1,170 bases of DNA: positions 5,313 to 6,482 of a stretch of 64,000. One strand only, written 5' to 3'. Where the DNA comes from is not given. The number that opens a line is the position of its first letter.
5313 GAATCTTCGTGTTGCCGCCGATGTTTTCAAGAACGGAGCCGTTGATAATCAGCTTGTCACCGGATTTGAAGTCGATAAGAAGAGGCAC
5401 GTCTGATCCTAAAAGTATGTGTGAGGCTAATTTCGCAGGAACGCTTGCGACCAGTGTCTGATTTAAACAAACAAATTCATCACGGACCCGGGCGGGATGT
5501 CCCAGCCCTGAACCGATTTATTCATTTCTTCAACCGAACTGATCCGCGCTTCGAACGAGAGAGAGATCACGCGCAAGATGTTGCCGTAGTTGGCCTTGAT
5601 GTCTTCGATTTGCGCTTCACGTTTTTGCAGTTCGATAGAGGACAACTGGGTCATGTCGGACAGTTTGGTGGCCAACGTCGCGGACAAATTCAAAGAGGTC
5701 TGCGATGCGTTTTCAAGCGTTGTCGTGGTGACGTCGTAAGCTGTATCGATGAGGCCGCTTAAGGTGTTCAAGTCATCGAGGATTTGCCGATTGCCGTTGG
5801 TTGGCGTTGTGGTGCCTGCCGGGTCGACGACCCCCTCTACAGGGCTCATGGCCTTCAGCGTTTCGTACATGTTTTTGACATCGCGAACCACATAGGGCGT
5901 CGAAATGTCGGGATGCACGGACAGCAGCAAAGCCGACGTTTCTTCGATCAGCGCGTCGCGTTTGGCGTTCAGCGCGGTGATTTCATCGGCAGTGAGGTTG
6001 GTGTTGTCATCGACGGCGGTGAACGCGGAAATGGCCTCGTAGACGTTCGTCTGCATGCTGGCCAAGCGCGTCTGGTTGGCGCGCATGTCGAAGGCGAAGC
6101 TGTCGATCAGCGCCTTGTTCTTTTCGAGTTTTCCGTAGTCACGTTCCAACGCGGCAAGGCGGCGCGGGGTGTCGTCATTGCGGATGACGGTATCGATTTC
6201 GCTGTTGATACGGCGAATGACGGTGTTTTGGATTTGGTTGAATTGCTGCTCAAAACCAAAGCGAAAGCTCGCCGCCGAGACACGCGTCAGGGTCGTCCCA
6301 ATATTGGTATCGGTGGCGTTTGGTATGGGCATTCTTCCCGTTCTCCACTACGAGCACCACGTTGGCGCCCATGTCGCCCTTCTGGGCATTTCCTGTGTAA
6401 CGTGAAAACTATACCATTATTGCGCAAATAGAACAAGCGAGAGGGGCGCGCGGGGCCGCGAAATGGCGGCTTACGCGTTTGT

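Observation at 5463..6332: Unknown 289-aa helical protein between flaF and flbT, where a flagellin-type substrate would be expected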

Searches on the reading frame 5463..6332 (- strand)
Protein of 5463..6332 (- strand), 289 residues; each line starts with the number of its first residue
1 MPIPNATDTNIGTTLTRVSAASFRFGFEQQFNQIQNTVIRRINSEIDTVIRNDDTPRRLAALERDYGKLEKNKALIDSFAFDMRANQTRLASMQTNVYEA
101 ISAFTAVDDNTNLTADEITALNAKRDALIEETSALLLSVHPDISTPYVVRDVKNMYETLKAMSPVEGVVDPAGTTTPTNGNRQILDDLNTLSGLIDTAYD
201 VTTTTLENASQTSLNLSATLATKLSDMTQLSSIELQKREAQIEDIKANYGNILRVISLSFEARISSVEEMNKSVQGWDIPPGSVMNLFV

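Call 3: search_protein_families(library=pfam, proteins=[window:5463-6332:-], max_evalue=1)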
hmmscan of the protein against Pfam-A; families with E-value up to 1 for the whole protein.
window:5463-6332:- (289 aa): 5 families
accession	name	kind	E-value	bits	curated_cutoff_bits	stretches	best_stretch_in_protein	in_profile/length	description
PF03444.21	HrcA_DNA-bdg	-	0.025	14.7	21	1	152-185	40-73/79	Winged helix-turn-helix transcription repressor, HrcA DNA-binding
PF10750.14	DUF2536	-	0.031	14.6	27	0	115-140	17-42/68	Protein of unknown function (DUF2536)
PF24561.1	TRAPPC8_C_arth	-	0.066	13.9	27.8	1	204-275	83-153/196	TRAPPC8, C-terminal, arthropods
PF07362.18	CcdA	-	0.12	13.2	22.4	1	202-240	9-47/71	Post-segregation antitoxin CcdA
PF08654.15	DASH_Dad2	-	0.53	11.2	26.9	1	215-259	19-62/99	DASH complex subunit Dad2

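Call 4: search_protein_families(library=ncbifam, proteins=[window:5463-6332:-], max_evalue=1)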
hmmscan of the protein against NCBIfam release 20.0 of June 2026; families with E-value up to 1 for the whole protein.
window:5463-6332:- (289 aa): 3 families
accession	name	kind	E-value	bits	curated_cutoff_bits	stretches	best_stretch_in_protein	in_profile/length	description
NF043046.1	T4SS_Ceg32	equivalog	0.015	13.4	1100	1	36-139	281-388/942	Dot/Icm T4SS effector Ceg32/SidI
TIGR00636.1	PduO_Nterm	equivalog_domain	0.022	14.5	108.45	0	86-141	50-105/171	cob(I)yrinic acid a,c-diamide adenosyltransferase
NF047515.1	SpiroCoCo_C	equivalog_domain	0.029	13.5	125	1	58-126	136-204/313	SpiroCoCo family coiled-coil protein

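Call 5: find_homologous_proteins(query=window:5463-6332:-)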
Query window:5463-6332:- (289 aa): 51 proteins with E <= 0.001 among 1238 candidates.
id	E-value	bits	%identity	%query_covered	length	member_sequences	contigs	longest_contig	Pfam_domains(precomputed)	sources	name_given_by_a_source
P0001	3.8e-178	609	100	100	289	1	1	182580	-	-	-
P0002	2.2e-143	495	80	100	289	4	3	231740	-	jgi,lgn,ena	-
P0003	1.1e-140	486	80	98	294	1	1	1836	-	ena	-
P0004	1.4e-131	456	74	100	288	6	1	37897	-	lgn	-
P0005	1.7e-130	452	74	100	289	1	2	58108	-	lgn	-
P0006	8.7e-129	447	72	100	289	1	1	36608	-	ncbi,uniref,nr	ncbi:hypothetical protein [Magnetovibrio blakemorei]|uniref:Flagellin N-terminal domain-containing p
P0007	3.4e-127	442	72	100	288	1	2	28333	-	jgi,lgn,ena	-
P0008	4.2e-127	441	73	100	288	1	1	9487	-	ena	-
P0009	4.6e-127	441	73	100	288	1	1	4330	-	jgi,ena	-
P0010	1.2e-126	440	73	100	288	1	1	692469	-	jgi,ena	-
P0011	6.1e-126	438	72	97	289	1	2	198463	-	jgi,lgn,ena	-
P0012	6.5e-126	437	70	100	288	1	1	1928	-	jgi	jgi:hypothetical protein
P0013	1.9e-124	433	70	100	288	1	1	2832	-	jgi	jgi:hypothetical protein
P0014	8.8e-124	430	72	100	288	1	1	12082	-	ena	-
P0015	3.0e-123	429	70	100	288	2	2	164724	-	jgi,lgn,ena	-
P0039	1.2e-88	315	55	98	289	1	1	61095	-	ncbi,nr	ncbi:MAG: hypothetical protein OQK24_09890 [Magnetovibrio sp.]|nr:hypothetical protein [Magnetovibri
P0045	5.6e-40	156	38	95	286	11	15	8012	-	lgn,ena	-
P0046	7.1e-39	152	35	98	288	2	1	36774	-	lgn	-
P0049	3.7e-32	130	35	99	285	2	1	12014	-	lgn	-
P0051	2.3e-26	111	31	92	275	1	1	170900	-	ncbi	-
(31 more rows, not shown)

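Call 8: search_protein_families(library=pfam, alignment_id=A1, max_evalue=1)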
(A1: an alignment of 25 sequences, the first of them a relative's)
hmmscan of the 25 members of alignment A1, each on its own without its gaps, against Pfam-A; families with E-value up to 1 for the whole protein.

A. member 1, P0001 (289 aa): 5 families
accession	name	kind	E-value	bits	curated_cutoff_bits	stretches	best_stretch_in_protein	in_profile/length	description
PF03444.21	HrcA_DNA-bdg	-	0.025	14.7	21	1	152-185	40-73/79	Winged helix-turn-helix transcription repressor, HrcA DNA-binding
PF10750.14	DUF2536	-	0.031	14.6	27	0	115-140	17-42/68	Protein of unknown function (DUF2536)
PF24561.1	TRAPPC8_C_arth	-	0.066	13.9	27.8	1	204-275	83-153/196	TRAPPC8, C-terminal, arthropods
PF07362.18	CcdA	-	0.12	13.2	22.4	1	202-240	9-47/71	Post-segregation antitoxin CcdA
PF08654.15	DASH_Dad2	-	0.53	11.2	26.9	1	215-259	19-62/99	DASH complex subunit Dad2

B. families by the number of members that match (of 25 scanned): 43 families (the first 25 are shown)
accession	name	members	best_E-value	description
PF25071.1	DUF7795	4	0.0055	Domain of unknown function (DUF7795)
PF18822.6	CdvA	4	0.013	CdvA-like coiled-coil domain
PF09304.16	Cortex-I_coil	3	0.0072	Cortexillin coiled-coil region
PF03980.19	Nnf1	3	0.029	Nnf1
PF24079.1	UBR4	3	0.046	E3 ubiquitin-protein ligase UBR4-like domain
PF24481.2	CT398_CC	2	0.0022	CT398-like coiled coil hairpin domain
PF04136.21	COG3_N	2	0.0042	Conserved oligomeric Golgi complex subunit 3, N-terminal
PF09967.15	DUF2201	2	0.019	VWA-like domain (DUF2201)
PF20715.2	DUF6827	2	0.072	Domain of unknown function (DUF6827)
PF08654.15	DASH_Dad2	2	0.25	DASH complex subunit Dad2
PF06419.17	COG6_N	1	0.00042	Conserved oligomeric complex COG6, N-terminal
PF09726.14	Macoilin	1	0.0021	Macoilin family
PF22879.1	AIPR_N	1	0.0022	Abortive infection phage resistance protein N-terminal domain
PF21855.1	Treslin_STD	1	0.0038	Treslin, STD domain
PF15915.11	BAT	1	0.012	GAF and HTH_10 associated domain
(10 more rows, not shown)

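Call 9: search_solved_structures(query=A1, max_evalue=10, show_alignments=3)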
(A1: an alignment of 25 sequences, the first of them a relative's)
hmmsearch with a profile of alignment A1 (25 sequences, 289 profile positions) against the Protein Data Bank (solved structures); distinct sequences matched with E-value up to 10: 21.
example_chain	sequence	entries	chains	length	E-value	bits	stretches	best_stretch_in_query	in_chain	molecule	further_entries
1sig_A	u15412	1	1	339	0.23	14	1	87-124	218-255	RNA POLYMERASE PRIMARY SIGMA FACTOR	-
6xz6_A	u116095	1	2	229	0.25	13.9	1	36-121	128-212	GARP domain-containing protein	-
9qam_A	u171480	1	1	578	0.4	13.2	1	15-69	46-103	Angiotensin-converting enzyme, soluble form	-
9qao_A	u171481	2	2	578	0.46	13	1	15-69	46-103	Angiotensin-converting enzyme, soluble form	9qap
9qaq_A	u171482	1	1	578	0.46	13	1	15-69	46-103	Angiotensin-converting enzyme, soluble form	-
9ss7_A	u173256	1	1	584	0.47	13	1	15-69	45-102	Angiotensin-converting enzyme, soluble form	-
2iul_A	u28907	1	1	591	0.47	13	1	15-69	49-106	ANGIOTENSIN-CONVERTING ENZYME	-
3bkk_A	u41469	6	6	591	0.48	13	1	15-69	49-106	Angiotensin-converting enzyme, somatic isoform | Angiotensin-converting enzyme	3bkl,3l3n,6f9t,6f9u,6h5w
6zpu_A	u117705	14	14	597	0.48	13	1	15-69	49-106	Angiotensin-converting enzyme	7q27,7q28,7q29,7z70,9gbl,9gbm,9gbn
2ydm_A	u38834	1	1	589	0.96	12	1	22-69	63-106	ANGIOTENSIN CONVERTING ENZYME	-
4c2r_A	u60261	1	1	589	0.96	12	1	22-69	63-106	ANGIOTENSIN-CONVERTING ENZYME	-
4c2p_A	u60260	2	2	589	0.96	12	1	22-69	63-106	ANGIOTENSIN-CONVERTING ENZYME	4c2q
1o86_A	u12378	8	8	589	0.96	12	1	22-69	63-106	ANGIOTENSIN CONVERTING ENZYME | ANGIOTENSIN-CONVERTING ENZYME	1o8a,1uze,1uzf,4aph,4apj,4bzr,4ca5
4c2n_A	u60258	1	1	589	0.96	12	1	22-69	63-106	ANGIOTENSIN-CONVERTING ENZYME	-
4c2o_A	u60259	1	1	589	0.96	12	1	22-69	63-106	ANGIOTENSIN-CONVERTING ENZYME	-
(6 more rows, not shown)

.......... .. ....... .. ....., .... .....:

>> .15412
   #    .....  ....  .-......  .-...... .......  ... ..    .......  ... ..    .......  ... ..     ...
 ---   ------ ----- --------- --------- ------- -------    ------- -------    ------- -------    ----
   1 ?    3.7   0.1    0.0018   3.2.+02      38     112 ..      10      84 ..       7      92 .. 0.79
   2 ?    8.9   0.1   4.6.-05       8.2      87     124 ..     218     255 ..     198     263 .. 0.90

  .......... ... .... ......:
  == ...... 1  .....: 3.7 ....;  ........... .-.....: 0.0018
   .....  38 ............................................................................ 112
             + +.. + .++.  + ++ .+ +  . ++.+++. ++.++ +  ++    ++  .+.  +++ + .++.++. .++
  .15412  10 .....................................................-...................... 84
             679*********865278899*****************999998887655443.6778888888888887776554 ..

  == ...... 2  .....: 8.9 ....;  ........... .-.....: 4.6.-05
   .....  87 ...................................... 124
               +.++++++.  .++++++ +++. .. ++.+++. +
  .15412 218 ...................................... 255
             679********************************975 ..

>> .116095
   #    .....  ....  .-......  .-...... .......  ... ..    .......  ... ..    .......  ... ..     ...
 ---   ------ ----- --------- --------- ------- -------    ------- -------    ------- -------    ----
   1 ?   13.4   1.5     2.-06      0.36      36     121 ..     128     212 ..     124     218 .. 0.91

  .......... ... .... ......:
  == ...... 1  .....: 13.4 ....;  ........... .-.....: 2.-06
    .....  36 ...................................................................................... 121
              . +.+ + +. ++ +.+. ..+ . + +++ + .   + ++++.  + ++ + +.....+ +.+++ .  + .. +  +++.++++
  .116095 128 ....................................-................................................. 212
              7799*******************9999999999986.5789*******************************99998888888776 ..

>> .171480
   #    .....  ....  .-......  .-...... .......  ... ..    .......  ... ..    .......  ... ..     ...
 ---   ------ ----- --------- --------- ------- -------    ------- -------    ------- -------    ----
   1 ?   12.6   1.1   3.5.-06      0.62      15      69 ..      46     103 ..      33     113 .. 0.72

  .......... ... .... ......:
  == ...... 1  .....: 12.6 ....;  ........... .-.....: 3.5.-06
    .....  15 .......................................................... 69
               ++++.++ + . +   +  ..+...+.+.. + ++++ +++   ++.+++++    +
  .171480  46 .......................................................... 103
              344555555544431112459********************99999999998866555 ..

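Call 11: find_encoding_contigs(protein=P0051, flank=8000, max_places=3)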
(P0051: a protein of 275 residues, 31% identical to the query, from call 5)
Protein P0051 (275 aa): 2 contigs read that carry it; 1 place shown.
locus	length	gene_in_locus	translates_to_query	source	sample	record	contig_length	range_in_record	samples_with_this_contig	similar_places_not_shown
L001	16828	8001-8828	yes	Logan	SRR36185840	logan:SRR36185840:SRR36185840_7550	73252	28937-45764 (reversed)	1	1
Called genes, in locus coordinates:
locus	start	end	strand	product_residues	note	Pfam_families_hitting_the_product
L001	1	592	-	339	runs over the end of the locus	PF03448:MgtE_N (faint), PF14842:FliG_N, PF14841:FliG_M, PF01706:FliG_C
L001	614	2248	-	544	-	PF01514:YscJ_FliF, PF08345:YscJ_FliF_C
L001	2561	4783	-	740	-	PF00460:Flg_bb_rod, PF07559:FlgE_D2 (faint), PF22692:LlgE_F_G_D1, PF06429:Flg_bbr_C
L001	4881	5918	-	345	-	PF03963:FlgD, PF13861:FLgD_tudor, PF13860:FlgD_ig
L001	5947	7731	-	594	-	PF02120:Flg_hook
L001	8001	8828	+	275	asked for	-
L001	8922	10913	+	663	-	PF20157:Maf_flag10_N, PF01973:MptE-like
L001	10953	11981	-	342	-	PF04055:Radical_SAM, PF13186:SPASM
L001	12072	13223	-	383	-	PF00669:Flagellin_N, PF00700:Flagellin_C (weak)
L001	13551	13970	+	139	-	PF07378:FlbT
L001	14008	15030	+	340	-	PF03102:NeuB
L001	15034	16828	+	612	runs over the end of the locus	PF13522:GATase_6, PF13537:GATase_7, PF00733:Asn_synthase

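Call 12: find_encoding_contigs(protein=P0046, flank=8000, max_places=3)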
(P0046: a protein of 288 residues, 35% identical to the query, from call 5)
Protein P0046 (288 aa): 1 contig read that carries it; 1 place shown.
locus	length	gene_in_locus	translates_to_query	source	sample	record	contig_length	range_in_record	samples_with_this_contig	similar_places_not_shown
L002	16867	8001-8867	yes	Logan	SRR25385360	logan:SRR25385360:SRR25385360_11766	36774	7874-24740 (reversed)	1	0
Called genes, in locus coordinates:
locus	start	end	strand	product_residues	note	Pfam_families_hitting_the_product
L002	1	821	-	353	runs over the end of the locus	PF03102:NeuB, PF08666:SAF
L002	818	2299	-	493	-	PF04101:Glyco_tran_28_C (faint), PF00583:Acetyltransf_1, PF13302:Acetyltransf_3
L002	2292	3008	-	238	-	PF02348:CTP_transf_3, PF12804:NTP_transf_3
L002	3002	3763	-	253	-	PF00106:adh_short, PF01370:Epimerase, PF08659:KR, PF13561:adh_short_C2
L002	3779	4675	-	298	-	PF01408:GFO_IDH_MocA (weak)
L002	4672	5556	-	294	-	PF00248:Aldo_ket_red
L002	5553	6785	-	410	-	PF00155:Aminotran_1_2, PF01041:DegT_DnrJ_EryC1, PF01212:Beta_elim_lyase, PF01053:Cys_Met_Meta_PP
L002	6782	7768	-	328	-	PF00106:adh_short (weak), PF01073:3Beta_HSD, PF01370:Epimerase, PF02719:Polysacc_synt_2, PF04321:RmlD_sub_bind, PF05368:NmrA (weak), PF13460:NAD_binding_10, PF16363:GDP_Man_Dehyd, +2 more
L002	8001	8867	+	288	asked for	-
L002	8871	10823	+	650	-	PF00515:TPR_1 (faint), PF07719:TPR_2 (faint), PF12895:ANAPC3 (faint), PF13371:TPR_9 (faint), PF13428:TPR_14 (faint), PF13432:TPR_16 (weak), PF14559:TPR_19 (weak), PF13844:Glyco_transf_41, +1 more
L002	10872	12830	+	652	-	PF20157:Maf_flag10_N, PF01973:MptE-like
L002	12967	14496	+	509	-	PF00669:Flagellin_N, PF00700:Flagellin_C (weak)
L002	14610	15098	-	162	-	PF07378:FlbT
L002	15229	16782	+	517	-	PF07719:TPR_2 (faint), PF12895:ANAPC3 (faint), PF13174:TPR_6 (faint), PF13176:TPR_7 (faint), PF13424:TPR_12 (faint), PF13428:TPR_14 (faint), PF13432:TPR_16, PF00515:TPR_1 (weak), +7 more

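Call 14: find_encoding_contigs(protein=P0006, flank=10000, max_places=2)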
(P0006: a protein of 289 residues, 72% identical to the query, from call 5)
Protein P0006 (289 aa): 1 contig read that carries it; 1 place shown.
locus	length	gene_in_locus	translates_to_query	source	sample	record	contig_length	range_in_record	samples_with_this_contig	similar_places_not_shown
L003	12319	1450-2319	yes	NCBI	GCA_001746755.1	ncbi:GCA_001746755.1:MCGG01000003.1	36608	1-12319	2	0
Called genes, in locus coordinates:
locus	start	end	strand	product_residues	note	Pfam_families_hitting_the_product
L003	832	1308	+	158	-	PF07309:FlaF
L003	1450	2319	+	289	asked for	-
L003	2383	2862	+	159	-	PF07378:FlbT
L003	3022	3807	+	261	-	PF03328:HpcH_HpaI (weak)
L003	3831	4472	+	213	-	PF00702:Hydrolase, PF12710:HAD, PF13419:HAD_2, PF13242:Hydrolase_like (weak)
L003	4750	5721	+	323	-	PF03567:Sulfotransfer_2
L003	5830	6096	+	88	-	PF01527:HTH_Tnp_1, PF13518:HTH_28 (weak)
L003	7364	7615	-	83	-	PF01548:DEDD_Tnp_IS110 (weak)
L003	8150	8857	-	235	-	-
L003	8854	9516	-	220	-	-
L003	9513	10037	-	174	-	PF01583:APS_kinase, PF13671:AAA_33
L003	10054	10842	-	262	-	PF13489:Methyltransf_23, PF13649:Methyltransf_25, PF13847:Methyltransf_31, PF08241:Methyltransf_11, PF08242:Methyltransf_12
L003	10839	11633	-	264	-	PF00483:NTP_transferase, PF01128:IspD (weak), PF12804:NTP_transf_3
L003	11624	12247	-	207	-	PF07722:Peptidase_C26, PF00117:GATase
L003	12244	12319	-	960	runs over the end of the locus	PF01326:PPDK_N (faint), PF00391:PEP-utilizers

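Call 16: predict_structure(alignment_id=A1)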
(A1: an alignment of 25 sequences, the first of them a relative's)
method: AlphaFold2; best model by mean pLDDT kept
length: 289 residues; sequences in the alignment: 25
mean_pLDDT: 80.9   pTM: 0.58
mean pLDDT of the five models: 80.9, 78.1, 77.4, 75.6, 74.3
residues with pLDDT >= 90: 113; 70-90: 117; 50-70: 34; < 50: 25
segments of 3 or more residues with pLDDT < 50: 1-10, 276-289
pLDDT, mean of each block of 10 residues (from residue 1): 40 60 70 84 88 87 92 92 94 94 68 83 93 89 80 93 82 73 90 95 92 92 91 85 87 79 72 54 42
secondary structure, 60 per line:
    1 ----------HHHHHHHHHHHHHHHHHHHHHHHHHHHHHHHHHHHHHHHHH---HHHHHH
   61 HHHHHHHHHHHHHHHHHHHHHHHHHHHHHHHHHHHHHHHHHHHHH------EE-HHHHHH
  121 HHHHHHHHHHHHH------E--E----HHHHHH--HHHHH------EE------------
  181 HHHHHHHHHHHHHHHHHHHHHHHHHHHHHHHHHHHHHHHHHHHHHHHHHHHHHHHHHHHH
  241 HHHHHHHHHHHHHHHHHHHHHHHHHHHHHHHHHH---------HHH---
elements in order: H11-51 H55-105 H115-133 H148-153 H156-160 H181-274

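Call 19: fold_search(model_id=the predicted structure, library=pdb)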
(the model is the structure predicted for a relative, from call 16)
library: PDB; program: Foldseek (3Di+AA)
matches with E <= 10: 923; with E <= 0.001: 3
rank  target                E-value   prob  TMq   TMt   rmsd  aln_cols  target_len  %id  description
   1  6xky_A                1.9e-04  1.00  0.42  0.44  14.8       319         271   15  Caulobacter crescentus FljK filament, straightened (released 2020-12-23)
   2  6xl0_A                3.5e-04  1.00  0.44  0.46  13.2       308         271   16  Caulobacter crescentus FljK filament (released 2020-12-23)
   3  8uxn_A                6.8e-04  1.00  0.36  0.38  14.9       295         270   14  Caulobacter crescentus FljM flagellar filament (symmetrized) (released 2024-06-26)
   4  9cef_A                1.1e-03  1.00  0.34  0.35  14.3       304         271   14  Caulobacter crescentus FljN flagellar filament (symmetrized) (released 2024-08-28)
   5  8uxj_A                3.0e-03  1.00  0.40  0.42  14.5       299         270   17  Caulobacter crescentus FljK flagellar filament (asymmetrical) (released 2024-06-26)
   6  8f7n                  3.3e-03  1.00  0.33  0.28  15.8       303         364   11  Crystal structure of chemoreceptor McpZ ligand sensing domain (released 2023-07-05)
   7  8cvi_A                1.0e-02  0.98  0.32  0.34  16.4       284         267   12  Cryo-EM structure of the supercoiled EPEC H6 flagellar filament core Curly I waveform (released 2022-09-07)
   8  8cxm_0                1.0e-02  0.97  0.31  0.34  16.6       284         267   11  Cryo-EM structure of the supercoiled E. coli K12 flagellar filament core, Normal waveform (released 2022-09-07)
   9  8cvi_I                1.1e-02  0.97  0.32  0.34  16.3       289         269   11  Cryo-EM structure of the supercoiled EPEC H6 flagellar filament core Curly I waveform (released 2022-09-07)
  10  9u7y_BB               1.1e-02  0.93  0.29  0.27  15.5       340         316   12  Structure of the tip region of the intial complex in bacterial flagellar filament assembly at 3.68 angstroms resoluti (released 2026-04-01)
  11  9dgr_f                1.2e-02  0.89  0.25  0.03  17.5       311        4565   12  Composite structure of dynein-dynactin on microtubules (released 2025-09-10)
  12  8uxk_A                1.4e-02  0.99  0.35  0.38  13.7       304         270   13  Caulobacter crescentus FljL flagellar filament (asymmetrical) (released 2024-08-28)
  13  8cvi_D                1.5e-02  1.00  0.43  0.46  14.6       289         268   10  Cryo-EM structure of the supercoiled EPEC H6 flagellar filament core Curly I waveform (released 2022-09-07)
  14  8i3j                  1.7e-02  0.99  0.36  0.38  14.5       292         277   10  Crystal structure of human inner-arm dynein heavy chain d stalk and microtubule binding domain (released 2023-08-09)
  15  9oxj_A                1.7e-02  0.94  0.34  0.35  16.0       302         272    9  CryoEM structure of FlaA filament from Shewanella oneidensis (released 2025-07-16)
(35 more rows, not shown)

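Call 21: find_related_loci(query=A1, collection=genome_contigs, flank=10000)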
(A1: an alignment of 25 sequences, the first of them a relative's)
Query A1 (289 aa) in genome_contigs; peptide patterns used: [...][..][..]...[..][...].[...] (x = any residue, [..] = any of these).
76 stretches matched a pattern; 5 encode a relative of the query (tblastn E <= 1e-3); 5 distinct loci.
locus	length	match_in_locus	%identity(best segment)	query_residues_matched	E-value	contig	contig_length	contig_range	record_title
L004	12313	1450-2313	72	1-288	1e-135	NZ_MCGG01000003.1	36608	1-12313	Magnetovibrio blakemorei strain MV-1 Q11, whole genome shotgun sequence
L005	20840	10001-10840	62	11-288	1e-110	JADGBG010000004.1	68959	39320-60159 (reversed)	MAG: Alphaproteobacteria bacterium isolate nSSYDbin4 nSSYD_bin4_NODE_97_length_68959_cov_11.328689, whole genome shotgun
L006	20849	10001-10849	55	6-288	2e-100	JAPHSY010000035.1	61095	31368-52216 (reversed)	MAG: Magnetovibrio sp. isolate N3S-Bin_6 c_000000121917, whole genome shotgun sequence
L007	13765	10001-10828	38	15-289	2e-43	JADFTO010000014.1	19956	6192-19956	MAG: Proteobacteria bacterium isolate B9T3L8 B9T3L8_NODE640, whole genome shotgun sequence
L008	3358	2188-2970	37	24-284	1e-42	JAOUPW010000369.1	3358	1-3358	MAG: Rhodospirillales bacterium isolate 8_1_Oct_SF_Bin68 8_1_Oct_SF_Bin68_scaffold_38922_c1, whole genome shotgun sequen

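Call 22: find_encoding_contigs(protein=P0039, flank=10000, max_places=1)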
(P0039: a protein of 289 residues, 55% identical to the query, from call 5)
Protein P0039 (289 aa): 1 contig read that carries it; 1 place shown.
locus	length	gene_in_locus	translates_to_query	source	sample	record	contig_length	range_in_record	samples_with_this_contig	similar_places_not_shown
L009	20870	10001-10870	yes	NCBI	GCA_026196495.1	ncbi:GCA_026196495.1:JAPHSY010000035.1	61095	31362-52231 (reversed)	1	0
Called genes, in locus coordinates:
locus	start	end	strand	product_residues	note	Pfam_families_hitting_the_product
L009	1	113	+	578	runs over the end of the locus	PF00528:BPD_transp_1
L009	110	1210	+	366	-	PF00005:ABC_tran, PF13304:AAA_21 (weak)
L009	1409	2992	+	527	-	PF22692:LlgE_F_G_D1 (faint), PF06429:Flg_bbr_C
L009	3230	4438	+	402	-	PF02119:FlgI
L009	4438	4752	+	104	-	PF10135:Rod-binding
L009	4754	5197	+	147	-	PF05130:FlgN (faint)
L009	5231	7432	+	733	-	PF22638:FlgK_D1, PF07196:Flagellin_IN, PF06429:Flg_bbr_C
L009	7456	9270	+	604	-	-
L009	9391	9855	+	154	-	PF07309:FlaF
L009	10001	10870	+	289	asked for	-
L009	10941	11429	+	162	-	PF07378:FlbT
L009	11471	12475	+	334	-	PF00106:adh_short, PF01073:3Beta_HSD, PF01370:Epimerase, PF02719:Polysacc_synt_2, PF04321:RmlD_sub_bind, PF05368:NmrA, PF08659:KR, PF16363:GDP_Man_Dehyd, +2 more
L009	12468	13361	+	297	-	PF03102:NeuB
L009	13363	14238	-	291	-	PF01073:3Beta_HSD, PF01370:Epimerase, PF04321:RmlD_sub_bind, PF16363:GDP_Man_Dehyd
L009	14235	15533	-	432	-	PF00202:Aminotran_3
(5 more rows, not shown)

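Call 23: find_encoding_contigs(protein=P0045, flank=10000, max_places=2)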
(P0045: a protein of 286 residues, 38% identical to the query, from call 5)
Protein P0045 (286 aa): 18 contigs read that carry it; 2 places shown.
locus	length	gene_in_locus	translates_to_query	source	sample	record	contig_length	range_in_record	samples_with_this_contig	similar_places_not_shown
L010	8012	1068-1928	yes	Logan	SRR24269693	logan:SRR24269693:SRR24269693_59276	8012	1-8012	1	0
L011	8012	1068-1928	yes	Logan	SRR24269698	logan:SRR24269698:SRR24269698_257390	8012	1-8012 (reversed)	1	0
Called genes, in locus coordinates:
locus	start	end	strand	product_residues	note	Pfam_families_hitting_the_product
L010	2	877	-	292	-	?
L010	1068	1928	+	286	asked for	-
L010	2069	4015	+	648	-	PF00515:TPR_1 (faint), PF13371:TPR_9 (faint), PF13428:TPR_14 (faint), PF13432:TPR_16 (faint), PF12895:ANAPC3 (faint), PF13424:TPR_12 (faint), PF14559:TPR_19 (faint), PF13844:Glyco_transf_41, +3 more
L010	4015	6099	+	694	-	PF20157:Maf_flag10_N, PF01973:MptE-like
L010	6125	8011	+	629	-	?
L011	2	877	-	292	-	?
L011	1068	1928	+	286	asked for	-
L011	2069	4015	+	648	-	PF00515:TPR_1 (faint), PF13371:TPR_9 (faint), PF13428:TPR_14 (faint), PF13432:TPR_16 (faint), PF12895:ANAPC3 (faint), PF13424:TPR_12 (faint), PF14559:TPR_19 (faint), PF13844:Glyco_transf_41, +3 more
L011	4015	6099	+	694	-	PF20157:Maf_flag10_N, PF01973:MptE-like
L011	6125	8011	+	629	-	?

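Call 24: find_encoding_contigs(protein=P0049, flank=10000, max_places=2)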
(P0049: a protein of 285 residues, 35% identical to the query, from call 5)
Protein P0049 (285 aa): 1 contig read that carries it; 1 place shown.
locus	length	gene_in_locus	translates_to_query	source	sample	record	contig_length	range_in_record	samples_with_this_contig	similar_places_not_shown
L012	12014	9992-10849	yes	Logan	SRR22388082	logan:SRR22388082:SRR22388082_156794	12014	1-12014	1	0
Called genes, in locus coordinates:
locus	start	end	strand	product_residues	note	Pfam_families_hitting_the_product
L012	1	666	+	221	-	?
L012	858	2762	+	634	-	PF22692:LlgE_F_G_D1 (faint), PF07559:FlgE_D2 (faint), PF06429:Flg_bbr_C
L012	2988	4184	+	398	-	PF02119:FlgI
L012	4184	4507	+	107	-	PF10135:Rod-binding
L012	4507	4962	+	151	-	PF05130:FlgN (weak)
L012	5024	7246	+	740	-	PF00460:Flg_bb_rod, PF22638:FlgK_D1, PF07196:Flagellin_IN (weak), PF06429:Flg_bbr_C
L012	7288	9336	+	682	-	-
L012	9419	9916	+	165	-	PF07309:FlaF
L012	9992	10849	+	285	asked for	-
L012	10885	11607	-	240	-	PF02348:CTP_transf_3, PF12804:NTP_transf_3 (weak)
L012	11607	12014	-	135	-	?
